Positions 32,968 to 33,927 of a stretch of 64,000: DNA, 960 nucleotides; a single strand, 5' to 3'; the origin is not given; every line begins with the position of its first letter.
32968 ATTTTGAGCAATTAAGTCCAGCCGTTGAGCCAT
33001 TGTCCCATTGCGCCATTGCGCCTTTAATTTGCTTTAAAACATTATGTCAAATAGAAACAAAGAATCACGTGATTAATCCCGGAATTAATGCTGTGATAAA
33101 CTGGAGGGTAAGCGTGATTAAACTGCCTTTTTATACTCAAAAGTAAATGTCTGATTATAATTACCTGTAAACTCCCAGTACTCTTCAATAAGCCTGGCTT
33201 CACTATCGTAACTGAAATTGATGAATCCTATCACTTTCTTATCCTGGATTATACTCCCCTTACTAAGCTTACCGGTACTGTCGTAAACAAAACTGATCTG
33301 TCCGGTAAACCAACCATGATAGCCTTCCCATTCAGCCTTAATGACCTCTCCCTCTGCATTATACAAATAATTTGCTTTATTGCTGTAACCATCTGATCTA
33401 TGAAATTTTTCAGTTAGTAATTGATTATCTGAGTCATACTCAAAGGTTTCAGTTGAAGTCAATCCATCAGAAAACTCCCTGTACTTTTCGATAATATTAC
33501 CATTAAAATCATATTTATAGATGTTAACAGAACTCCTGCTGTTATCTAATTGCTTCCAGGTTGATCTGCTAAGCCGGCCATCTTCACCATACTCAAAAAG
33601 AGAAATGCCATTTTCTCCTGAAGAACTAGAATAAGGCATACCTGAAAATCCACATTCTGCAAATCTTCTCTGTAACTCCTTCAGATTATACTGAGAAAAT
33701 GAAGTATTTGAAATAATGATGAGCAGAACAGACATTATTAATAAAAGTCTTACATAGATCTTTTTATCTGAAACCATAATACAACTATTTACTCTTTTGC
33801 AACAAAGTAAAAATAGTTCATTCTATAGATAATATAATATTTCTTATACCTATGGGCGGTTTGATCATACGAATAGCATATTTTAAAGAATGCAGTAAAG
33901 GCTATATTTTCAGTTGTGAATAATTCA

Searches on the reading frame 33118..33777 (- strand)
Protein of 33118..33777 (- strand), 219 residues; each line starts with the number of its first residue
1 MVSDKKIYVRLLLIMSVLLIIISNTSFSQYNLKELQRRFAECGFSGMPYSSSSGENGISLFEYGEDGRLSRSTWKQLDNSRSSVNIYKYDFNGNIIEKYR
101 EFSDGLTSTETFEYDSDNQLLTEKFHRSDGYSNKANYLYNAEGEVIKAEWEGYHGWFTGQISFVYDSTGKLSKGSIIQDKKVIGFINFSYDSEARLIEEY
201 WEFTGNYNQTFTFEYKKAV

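Call 8: search_protein_families(library=pfam, proteins=[window:33118-33777:-], max_evalue=0.01)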
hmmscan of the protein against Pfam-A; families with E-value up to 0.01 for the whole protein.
window:33118-33777:- (219 aa): 2 families
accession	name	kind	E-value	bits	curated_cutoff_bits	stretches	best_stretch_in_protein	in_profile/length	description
PF15283.12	DUF4595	-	0.00062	20.2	34.2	0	105-168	72-131/202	Domain of unknown function (DUF4595) with porin-like fold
PF05593.20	RHS_repeat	-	0.0017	19.2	22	0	92-122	4-30/38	RHS Repeat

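Call 57: search_protein_families(library=phrogs, proteins=[window:33118-33777:-], max_evalue=0.01)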
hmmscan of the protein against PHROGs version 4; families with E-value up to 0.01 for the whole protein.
window:33118-33777:- (219 aa): 1 family
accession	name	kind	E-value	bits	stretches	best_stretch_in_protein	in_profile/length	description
phrog_33936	-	unknown function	0.001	19.1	0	136-197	241-299/433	-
